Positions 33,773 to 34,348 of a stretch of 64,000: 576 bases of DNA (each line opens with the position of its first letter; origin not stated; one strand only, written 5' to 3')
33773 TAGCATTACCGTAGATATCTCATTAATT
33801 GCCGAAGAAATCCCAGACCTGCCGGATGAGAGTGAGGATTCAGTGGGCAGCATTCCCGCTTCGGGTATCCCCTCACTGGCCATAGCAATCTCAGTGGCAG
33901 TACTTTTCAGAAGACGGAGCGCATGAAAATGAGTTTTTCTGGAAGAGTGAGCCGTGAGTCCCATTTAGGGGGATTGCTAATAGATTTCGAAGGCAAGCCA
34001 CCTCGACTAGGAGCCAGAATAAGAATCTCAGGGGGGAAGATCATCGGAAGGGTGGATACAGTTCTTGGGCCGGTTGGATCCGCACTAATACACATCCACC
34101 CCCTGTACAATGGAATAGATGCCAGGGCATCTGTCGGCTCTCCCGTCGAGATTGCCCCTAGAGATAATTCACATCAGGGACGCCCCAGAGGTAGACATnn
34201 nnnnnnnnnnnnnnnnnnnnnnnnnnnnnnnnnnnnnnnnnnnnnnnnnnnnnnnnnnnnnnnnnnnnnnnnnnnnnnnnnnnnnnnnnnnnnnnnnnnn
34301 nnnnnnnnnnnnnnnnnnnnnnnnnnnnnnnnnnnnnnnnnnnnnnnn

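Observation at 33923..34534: Archaeal Gar1 with a eukaryote-like glycine/arginine-rich (GAR) tail built from perfect 63-bp tandem repeats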

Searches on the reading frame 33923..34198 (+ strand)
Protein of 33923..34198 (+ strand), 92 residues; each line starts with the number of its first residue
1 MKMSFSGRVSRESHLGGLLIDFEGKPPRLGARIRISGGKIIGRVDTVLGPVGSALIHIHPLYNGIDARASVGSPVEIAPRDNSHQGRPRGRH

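Call 16: search_solved_structures(query=A2, max_evalue=10, show_alignments=4)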
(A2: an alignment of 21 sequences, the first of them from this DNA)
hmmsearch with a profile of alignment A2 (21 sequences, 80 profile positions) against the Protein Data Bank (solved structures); distinct sequences matched with E-value up to 10: 3.
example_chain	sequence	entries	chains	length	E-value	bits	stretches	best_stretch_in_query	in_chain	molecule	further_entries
7k3h_A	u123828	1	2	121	0.2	14.8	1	38-75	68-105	Network hallucinated protein 0217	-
3riq_A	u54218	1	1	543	1.1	12.4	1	52-74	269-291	Tailspike protein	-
3u28_C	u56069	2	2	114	1.7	11.8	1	20-64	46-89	H/ACA ribonucleoprotein complex subunit 1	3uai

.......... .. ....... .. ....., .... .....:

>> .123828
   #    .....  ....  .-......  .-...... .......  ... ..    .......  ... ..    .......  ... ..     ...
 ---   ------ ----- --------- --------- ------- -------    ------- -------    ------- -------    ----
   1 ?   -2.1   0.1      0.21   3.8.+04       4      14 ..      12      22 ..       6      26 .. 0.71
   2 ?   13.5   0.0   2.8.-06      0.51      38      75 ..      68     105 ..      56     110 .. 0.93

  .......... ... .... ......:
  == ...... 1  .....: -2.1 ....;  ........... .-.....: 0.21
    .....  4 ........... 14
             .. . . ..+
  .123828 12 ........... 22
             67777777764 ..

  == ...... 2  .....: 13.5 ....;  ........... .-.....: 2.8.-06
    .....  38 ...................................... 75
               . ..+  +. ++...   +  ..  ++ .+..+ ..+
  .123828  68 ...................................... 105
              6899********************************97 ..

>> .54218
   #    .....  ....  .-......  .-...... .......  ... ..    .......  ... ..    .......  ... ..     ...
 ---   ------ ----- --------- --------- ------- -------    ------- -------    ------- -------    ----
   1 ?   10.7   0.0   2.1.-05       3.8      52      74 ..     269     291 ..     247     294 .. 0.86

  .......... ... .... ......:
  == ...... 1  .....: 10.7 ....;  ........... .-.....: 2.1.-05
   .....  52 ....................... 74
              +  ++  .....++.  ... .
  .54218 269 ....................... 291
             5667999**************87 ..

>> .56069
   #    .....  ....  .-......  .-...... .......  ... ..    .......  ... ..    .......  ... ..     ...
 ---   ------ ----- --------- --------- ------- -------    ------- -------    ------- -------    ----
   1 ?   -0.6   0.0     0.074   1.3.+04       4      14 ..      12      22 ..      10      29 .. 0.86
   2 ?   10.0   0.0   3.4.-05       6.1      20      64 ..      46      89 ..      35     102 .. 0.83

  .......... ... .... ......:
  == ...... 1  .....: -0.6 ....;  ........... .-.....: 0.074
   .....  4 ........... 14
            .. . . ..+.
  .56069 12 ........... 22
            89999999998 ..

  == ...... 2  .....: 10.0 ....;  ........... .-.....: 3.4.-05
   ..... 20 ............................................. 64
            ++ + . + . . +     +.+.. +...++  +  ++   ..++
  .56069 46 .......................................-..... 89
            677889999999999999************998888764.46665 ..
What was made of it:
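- Tried and rejected: A narrow profile of close homologs reached yeast Gar1 only at E = 1.7 (call 16).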

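Call 25: search_protein_representatives(alignment_id=A2)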
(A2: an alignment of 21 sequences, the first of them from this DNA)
Query: 21 sequences, 80 profile positions. Proteins with E-value up to 0.001 (for the whole library): 117; up to 1e-10: 49; up to 1e-30: 6. The best 117 are listed.
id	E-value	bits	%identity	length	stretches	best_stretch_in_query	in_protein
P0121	2.1e-40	152.5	-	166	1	1-80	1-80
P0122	2.8e-37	142.5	-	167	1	1-78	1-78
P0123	1.1e-32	127.7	-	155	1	1-78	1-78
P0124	2.8e-32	126.5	-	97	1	10-78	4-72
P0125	2.5e-31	123.5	-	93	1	1-79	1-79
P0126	3.0e-31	123.2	-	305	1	1-80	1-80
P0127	1.5e-30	120.9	-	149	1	1-80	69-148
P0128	1.9e-30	120.6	-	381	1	1-80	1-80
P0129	1.2e-29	118.1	-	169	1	1-79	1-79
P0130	6.2e-29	115.8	-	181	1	1-78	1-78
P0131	8.3e-29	115.4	-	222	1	1-80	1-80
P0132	1.5e-28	114.5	-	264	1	1-80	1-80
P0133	8.7e-28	112.1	-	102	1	1-80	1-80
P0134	1.2e-27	111.7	-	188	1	1-80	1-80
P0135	1.4e-27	111.5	-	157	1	1-80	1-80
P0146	2.0e-17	78.9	-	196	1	1-80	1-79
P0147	8.6e-17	76.9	-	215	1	1-79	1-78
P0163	1.2e-11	60.5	-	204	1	3-78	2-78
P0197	8.1e-09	51.3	-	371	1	3-78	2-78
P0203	1.6e-08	50.3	-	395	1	3-78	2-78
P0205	2.8e-08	49.6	-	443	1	3-76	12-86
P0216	2.1e-07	46.8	-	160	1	4-67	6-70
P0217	2.3e-07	46.7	-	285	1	3-79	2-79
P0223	6.2e-07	45.3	-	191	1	5-59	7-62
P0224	8.4e-07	44.9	-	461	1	3-77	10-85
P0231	3.5e-05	39.7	-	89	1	2-75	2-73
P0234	2.9e-04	36.7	-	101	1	5-59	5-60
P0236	6.2e-04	35.7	-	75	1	10-64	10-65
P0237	9.9e-04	35.0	-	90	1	2-67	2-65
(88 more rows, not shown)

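Call 28: predict_structure(alignment_id=A1)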
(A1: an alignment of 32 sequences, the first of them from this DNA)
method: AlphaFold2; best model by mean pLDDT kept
length: 92 residues; sequences in the alignment: 32
mean_pLDDT: 79.2   pTM: 0.67
mean pLDDT of the five models: 79.2, 76.7, 76.6, 74.0, 72.9
residues with pLDDT >= 90: 20; 70-90: 51; 50-70: 17; < 50: 4
segments of 3 or more residues with pLDDT < 50: none
pLDDT, mean of each block of 10 residues (from residue 1): 71 88 85 87 88 83 74 87 55 44
secondary structure, 60 per line:
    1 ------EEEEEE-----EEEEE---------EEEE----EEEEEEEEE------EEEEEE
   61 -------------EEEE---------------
elements in order: E7-12 E18-22 E32-35 E40-48 E55-60 E74-77
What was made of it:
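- On Gar1 (H/ACA RNP subunit, Pfam PF04410): AlphaFold2 model with pLDDT 79 and six strands (call 28).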

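Call 30: search_protein_families(library=pfam, proteins=[P0231, P0234, P0236, P0237, P0126, P0128, P0197, P0205, P0224, P0146], max_evalue=0.1)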
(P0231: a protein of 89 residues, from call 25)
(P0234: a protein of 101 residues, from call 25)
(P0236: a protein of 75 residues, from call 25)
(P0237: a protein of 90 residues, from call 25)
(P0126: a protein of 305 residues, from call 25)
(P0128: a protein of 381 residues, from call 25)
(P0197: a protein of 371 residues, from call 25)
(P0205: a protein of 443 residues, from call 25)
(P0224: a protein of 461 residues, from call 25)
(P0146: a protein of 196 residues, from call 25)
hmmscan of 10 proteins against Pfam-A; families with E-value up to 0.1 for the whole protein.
P0231 (89 aa): 1 family
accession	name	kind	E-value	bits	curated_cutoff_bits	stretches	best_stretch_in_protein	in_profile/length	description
PF04410.20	Gar1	-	3.7e-08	33.5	29.3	1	4-74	4-82/92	Gar1/Naf1 RNA binding region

P0234 (101 aa): 1 family
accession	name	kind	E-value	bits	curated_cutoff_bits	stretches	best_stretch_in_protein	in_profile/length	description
PF04410.20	Gar1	-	2.9e-08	33.8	29.3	1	17-73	16-81/92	Gar1/Naf1 RNA binding region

P0236 (75 aa): 2 families
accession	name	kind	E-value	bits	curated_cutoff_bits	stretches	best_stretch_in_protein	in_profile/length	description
PF04410.20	Gar1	-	1.2e-06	28.7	29.3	1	8-60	7-62/92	Gar1/Naf1 RNA binding region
PF18356.7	DUF5608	-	0.013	16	25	1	25-46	7-28/56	Domain of unknown function (DUF5608)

P0237 (90 aa): 0 families

P0126 (305 aa): 4 families
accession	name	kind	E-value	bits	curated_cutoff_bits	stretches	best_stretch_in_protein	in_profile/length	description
PF00641.23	Zn_ribbon_RanBP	-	7e-18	64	27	2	125-152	3-30/30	Zn-finger in Ran binding protein and others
PF07562.20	NCD3G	-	0.0013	19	38.9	0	127-149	27-51/54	Nine Cysteines Domain of family 3 GPCR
PF10497.14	zf-4CXXC_R1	-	0.028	15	22.7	0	192-215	55-71/99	Zinc-finger domain of monoamine-oxidase A repressor R1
PF00684.25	DnaJ_CXXCXGXG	-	0.045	14.4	32.7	0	127-149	42-64/65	DnaJ central domain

P0128 (381 aa): 3 families
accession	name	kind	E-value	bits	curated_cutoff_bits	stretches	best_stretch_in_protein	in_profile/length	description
PF00641.23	Zn_ribbon_RanBP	-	4.8e-20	71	27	2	227-253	3-29/30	Zn-finger in Ran binding protein and others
PF10497.14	zf-4CXXC_R1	-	0.014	16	22.7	0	144-169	54-72/99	Zinc-finger domain of monoamine-oxidase A repressor R1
PF18551.6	TackOD1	-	0.084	12.9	32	0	230-251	76-97/188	Thaumarchaeal output domain 1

P0197 (371 aa): 3 families
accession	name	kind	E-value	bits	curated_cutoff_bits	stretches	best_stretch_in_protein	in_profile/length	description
PF00641.23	Zn_ribbon_RanBP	-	1.8e-18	65.9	27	2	146-172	4-30/30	Zn-finger in Ran binding protein and others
PF18912.6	DZR_2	-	0.01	16.1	27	0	149-172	24-48/56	Double zinc ribbon domain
PF04410.20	Gar1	-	0.03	14.5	29.3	1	22-84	26-90/92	Gar1/Naf1 RNA binding region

P0205 (443 aa): 8 families
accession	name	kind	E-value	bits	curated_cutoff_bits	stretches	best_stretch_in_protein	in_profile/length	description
PF00641.23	Zn_ribbon_RanBP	-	2.6e-22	78.2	27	3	289-314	3-28/30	Zn-finger in Ran binding protein and others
PF10497.14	zf-4CXXC_R1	-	0.00025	21.6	22.7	0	122-150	49-72/99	Zinc-finger domain of monoamine-oxidase A repressor R1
PF00684.25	DnaJ_CXXCXGXG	-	0.0087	16.7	32.7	0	122-150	34-62/65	DnaJ central domain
PF18912.6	DZR_2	-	0.02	15.2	27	0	293-316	24-48/56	Double zinc ribbon domain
PF16866.11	PHD_4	-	0.028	14.8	30.6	0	212-222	54-64/65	PHD-finger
PF12773.13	DZR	-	0.044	14.4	27.3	0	293-311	1-19/45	Double zinc ribbon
PF14537.11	Cytochrom_c3_2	-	0.068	14.1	25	0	282-310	49-77/79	Cytochrome c3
PF14522.11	Cytochrome_C7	-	0.077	13.3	24.8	0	278-310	29-65/67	Cytochrome c7 and related cytochrome c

P0224 (461 aa): 5 families
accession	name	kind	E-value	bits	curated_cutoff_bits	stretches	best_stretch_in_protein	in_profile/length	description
PF00641.23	Zn_ribbon_RanBP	-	5.2e-26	90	27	3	260-286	4-30/30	Zn-finger in Ran binding protein and others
PF18912.6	DZR_2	-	0.0029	17.8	27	0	194-215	24-46/56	Double zinc ribbon domain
PF00684.25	DnaJ_CXXCXGXG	-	0.011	16.4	32.7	0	253-282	34-63/65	DnaJ central domain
PF00301.25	Rubredoxin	-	0.012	16.1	23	0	259-270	33-44/47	Rubredoxin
PF10497.14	zf-4CXXC_R1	-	0.015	15.9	22.7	0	254-278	50-67/99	Zinc-finger domain of monoamine-oxidase A repressor R1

P0146 (196 aa): 1 family
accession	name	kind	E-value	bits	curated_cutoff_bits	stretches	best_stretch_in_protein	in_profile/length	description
PF04410.20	Gar1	-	0.04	14.2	29.3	1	22-62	25-65/92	Gar1/Naf1 RNA binding region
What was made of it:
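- On Gar1 (H/ACA RNP subunit, Pfam PF04410): The family profile reaches Pfam-positive Gar1 proteins P0231 and P0234 (calls 25, 30).
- On RanBP2-type zinc-finger Gar1 variants of Poseidoniales: Relatives score 64-90 bits (call 30).
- Closest known: FET-family proteins. Same: The relatives, not the window protein, have the same module logic: RGG stretches flanking RanBP2-type fingers (call 30).
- The family profile reaches short proteins that pass Pfam's Gar1 threshold (calls 25, 30).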

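Call 31: fold_search(model_id=the predicted structure, library=pdb)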
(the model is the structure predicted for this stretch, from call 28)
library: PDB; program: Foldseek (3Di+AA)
matches with E <= 10: 481; with E <= 0.001: 3
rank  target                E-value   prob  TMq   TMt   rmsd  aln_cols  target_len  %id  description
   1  2ey4_D                3.3e-04  1.00  0.70  0.84   2.2        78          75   24  Crystal Structure of a Cbf5-Nop10-Gar1 Complex (released 2006-01-24)
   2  2hvy_B                5.1e-04  1.00  0.69  0.84   2.1        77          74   23  Crystal structure of an H/ACA box RNP from Pyrococcus furiosus (released 2006-09-12)
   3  2ey4_C                6.7e-04  1.00  0.68  0.83   2.2        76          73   24  Crystal Structure of a Cbf5-Nop10-Gar1 Complex (released 2006-01-24)
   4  3u28_C                3.5e-03  1.00  0.68  0.68   2.9        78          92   19  Crystal structure of a Cbf5-Nop10-Gar1 complex from Saccharomyces cerevisiae (released 2011-12-14)
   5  9g25_C                4.1e-03  1.00  0.67  0.65   9.2        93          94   17  snR30 snoRNP - State 1 - Utp23-Krr1-deltaC3 (released 2025-06-18)
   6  7trc_D                5.7e-03  1.00  0.68  0.68   3.2        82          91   16  Human telomerase H/ACA RNP at 3.3 Angstrom (released 2022-04-20)
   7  9yfl_E                6.1e-03  1.00  0.63  0.64   3.1        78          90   17  insect H/ACA snoRNP class I (released 2025-12-10)
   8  9yfl_B                7.6e-03  1.00  0.68  0.68   3.0        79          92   15  insect H/ACA snoRNP class I (released 2025-12-10)
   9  9yfm_E                8.4e-03  1.00  0.68  0.65   2.4        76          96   17  insect H/ACA snoRNP class II composite (released 2025-12-10)
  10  7bgb_H                8.9e-03  1.00  0.67  0.65   2.3        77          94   16  The H/ACA RNP lobe of human telomerase (released 2021-04-28)
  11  7v9a_H                1.4e-02  1.00  0.64  0.61   2.4        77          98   14  biogenesis module of human telomerase holoenzyme (released 2022-03-30)
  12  8oue_H                1.5e-02  1.00  0.69  0.66   8.4        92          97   16  The H/ACA RNP lobe of human telomerase with the dyskerin thumb loop in a semi-closed conformation (released 2024-01-31)
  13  7zki_7                1.6e-02  1.00  0.54  0.11   4.7        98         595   14  Cryo-EM structure of aIF1A:aIF5B:Met-tRNAiMet complex from a Pyrococcus abyssi 30S initiation complex (released 2022-07-20)
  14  7zag_7                1.8e-02  1.00  0.50  0.38   4.9        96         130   14  Cryo-EM structure of a Pyrococcus abyssi 30S bound to Met-initiator tRNA,mRNA, aIF1A and the C-terminal domain of aIF5 (released 2022-08-03)
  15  7v9a_D                3.2e-02  1.00  0.67  0.54   8.6        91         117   16  biogenesis module of human telomerase holoenzyme (released 2022-03-30)
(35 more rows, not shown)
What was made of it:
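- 33929..34162 (+): Gar1 beta-barrel core, aa 1-78, ending in the invariant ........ motif. The top 12 Foldseek PDB matches are all Gar1, the best being P. furiosus 2ey4/2hvy (target-normalised TM 0.84, rmsd 2.1-2.2 A) (call 31).
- On Gar1 (H/ACA RNP subunit, Pfam PF04410): The top 12 Foldseek PDB matches are all Gar1, and target-normalised TM to P. furiosus Gar1 is 0.84 (call 31).
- Closest known: Archaeal Gar1. Same: Same six-stranded barrel: target-normalised TM 0.84, rmsd about 2.1 A, 23-24% identity (call 31).
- Closest known: Eukaryotic Gar1/GAR1. Same: The same core barrel (call 31).
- The top 12 Foldseek PDB matches are Gar1 chains, with the archaeal ones best (call 31). Archaeal Gar1 is the best fold match, ahead of Naf1, aIF5B domain II and RimM (call 31).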

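Call 38: search_solved_structures(query=A4, max_evalue=1, show_alignments=2)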
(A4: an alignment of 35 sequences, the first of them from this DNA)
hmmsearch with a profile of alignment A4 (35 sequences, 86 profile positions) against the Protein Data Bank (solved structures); distinct sequences matched with E-value up to 1: 9.
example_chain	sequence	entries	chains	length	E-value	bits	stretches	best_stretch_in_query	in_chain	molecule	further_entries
2hvy_B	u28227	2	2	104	4.3e-05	26.5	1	13-84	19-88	Small nucleolar rnp similar to gar1 | Small nucleolar rnp gar1-like protein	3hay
3mqk_C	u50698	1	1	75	0.00048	23.1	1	13-59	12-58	Small nucleolar rnp gar1-like protein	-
2rfk_C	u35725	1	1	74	0.00055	22.9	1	13-58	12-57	Small nucleolar rnp similar to gar1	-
2ey4_C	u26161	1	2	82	0.0006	22.8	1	13-59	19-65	small nucleolar rnp similar to gar1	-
3u28_C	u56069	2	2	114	0.015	18.3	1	20-59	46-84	H/ACA ribonucleoprotein complex subunit 1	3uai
9g25_C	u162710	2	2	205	0.065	16.3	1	20-58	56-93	H/ACA ribonucleoprotein complex subunit GAR1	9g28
2x7m_A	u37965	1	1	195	0.14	15.2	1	4-42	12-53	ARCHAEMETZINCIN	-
7bgb_H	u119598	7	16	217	0.31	14.1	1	22-67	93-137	H/ACA ribonucleoprotein complex subunit 1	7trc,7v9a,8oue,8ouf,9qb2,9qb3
9yfl_B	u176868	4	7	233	0.34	13.9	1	23-67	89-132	H/ACA ribonucleoprotein complex subunit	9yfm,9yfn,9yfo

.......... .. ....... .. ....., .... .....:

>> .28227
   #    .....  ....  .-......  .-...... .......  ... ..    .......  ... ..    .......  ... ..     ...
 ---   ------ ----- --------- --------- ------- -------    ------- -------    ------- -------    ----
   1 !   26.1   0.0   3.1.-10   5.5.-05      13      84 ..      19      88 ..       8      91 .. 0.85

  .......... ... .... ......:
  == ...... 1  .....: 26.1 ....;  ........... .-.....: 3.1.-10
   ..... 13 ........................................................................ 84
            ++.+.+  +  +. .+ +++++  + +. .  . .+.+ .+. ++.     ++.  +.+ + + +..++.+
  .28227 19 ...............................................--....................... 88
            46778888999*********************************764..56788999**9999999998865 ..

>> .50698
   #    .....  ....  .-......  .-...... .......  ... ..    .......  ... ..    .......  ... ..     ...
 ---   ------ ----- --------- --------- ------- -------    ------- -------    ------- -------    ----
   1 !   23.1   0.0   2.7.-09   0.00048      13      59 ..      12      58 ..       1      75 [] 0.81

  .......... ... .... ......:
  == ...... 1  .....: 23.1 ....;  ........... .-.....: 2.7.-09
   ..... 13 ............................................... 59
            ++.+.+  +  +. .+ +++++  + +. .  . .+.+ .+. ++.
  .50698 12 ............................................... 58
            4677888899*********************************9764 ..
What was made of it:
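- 33929..34162 (+): A family profile hits 2hvy_B at E = 4.3e-5 (call 38).
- On Gar1 (H/ACA RNP subunit, Pfam PF04410): A family-only profile hits 2hvy_B at E = 4.3e-5 (call 38).
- Closest known: Archaeal Gar1. Same: Shared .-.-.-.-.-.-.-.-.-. signature (call 38).
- A family-only profile hits P. furiosus Gar1 at E = 4.3e-5, and 8 of the 9 listed matches are Gar1 (call 38). The Gar1 signature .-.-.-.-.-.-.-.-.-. aligns with P. furiosus and yeast Gar1 (calls 16, 38).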

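Call 40: find_related_loci(query=A2, collection=genome_contigs, flank=6000)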
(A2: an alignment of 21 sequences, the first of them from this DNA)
Query A2 (82 aa) in genome_contigs; peptide patterns used: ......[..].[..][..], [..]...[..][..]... (x = any residue, [..] = any of these).
59 stretches matched a pattern; 20 encode a relative of the query (tblastn E <= 1e-3); 20 distinct loci.
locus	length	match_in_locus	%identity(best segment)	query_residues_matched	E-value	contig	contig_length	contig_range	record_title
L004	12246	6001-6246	87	1-82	2e-46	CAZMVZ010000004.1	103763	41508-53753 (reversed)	MAG TPA_asm: uncultured Candidatus Poseidoniales archaeon isolate SRP077602_co9_23 genome assembly, contig: NODE_87_leng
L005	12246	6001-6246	90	1-82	2e-45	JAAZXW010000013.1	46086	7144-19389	MAG: Methanobacteriota archaeon isolate bin18o c_000000309795, whole genome shotgun sequence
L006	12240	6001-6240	88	2-81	5e-45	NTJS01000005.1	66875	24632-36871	MAG: Marine Group II euryarchaeote MED-G35 EUII-MED-G35-C5, whole genome shotgun sequence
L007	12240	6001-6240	89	2-81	1e-44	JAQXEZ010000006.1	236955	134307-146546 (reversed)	MAG: Candidatus Thalassarchaeaceae archaeon isolate cluster2-bin.139 k141_2657520, whole genome shotgun sequence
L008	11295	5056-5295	86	2-81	1e-44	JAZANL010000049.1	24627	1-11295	MAG: Thermoplasmatota archaeon isolate XB_MAG961 DB_MAG961_0049, whole genome shotgun sequence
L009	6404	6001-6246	87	1-82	1e-44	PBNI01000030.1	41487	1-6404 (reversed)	MAG: Methanobacteriota archaeon isolate SP192 MHASMcontig_203320, whole genome shotgun sequence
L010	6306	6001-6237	89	3-81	9e-44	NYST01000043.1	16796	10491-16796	MAG: Methanobacteriota archaeon isolate CPC89 MHASMcontig_478958, whole genome shotgun sequence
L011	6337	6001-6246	84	1-82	3e-43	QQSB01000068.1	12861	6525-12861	MAG: Candidatus Poseidoniales archaeon isolate bin_195 U_43193-68, whole genome shotgun sequence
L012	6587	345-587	81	2-82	1e-42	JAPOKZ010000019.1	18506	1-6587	MAG: Methanobacteriota archaeon isolate bin103 k141_1195471_length_18506_cov_154.9403, whole genome shotgun sequence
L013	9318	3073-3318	82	1-82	3e-42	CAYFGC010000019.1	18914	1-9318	MAG TPA_asm: uncultured Candidatus Poseidoniales archaeon isolate ERP001736_co1_109 genome assembly, contig: NODE_1330_l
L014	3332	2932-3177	82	1-82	5e-42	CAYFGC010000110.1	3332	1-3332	MAG TPA_asm: uncultured Candidatus Poseidoniales archaeon isolate ERP001736_co1_109 genome assembly, contig: NODE_31474_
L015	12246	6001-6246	77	1-82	8e-41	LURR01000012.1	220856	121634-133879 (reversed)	MAG: Marine group II euryarchaeote REDSEA-S11_B3N4 scaffold12, whole genome shotgun sequence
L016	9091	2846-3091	77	1-82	1e-40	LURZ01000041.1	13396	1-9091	MAG: Marine group II euryarchaeote REDSEA-S42_B7 scaffold41, whole genome shotgun sequence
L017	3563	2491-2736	77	1-82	1e-40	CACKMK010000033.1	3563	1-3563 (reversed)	uncultured Candidatus Poseidoniales archaeon isolate AG-457-A01 genome assembly, contig: AG-457-A01_NODE_33, whole genom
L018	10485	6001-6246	77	1-82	2e-40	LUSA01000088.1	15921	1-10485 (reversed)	MAG: Marine group II euryarchaeote REDSEA-S43_B8 scaffold88, whole genome shotgun sequence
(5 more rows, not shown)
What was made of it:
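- Tried and rejected: I repeated it with the narrow alignment (call 40).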
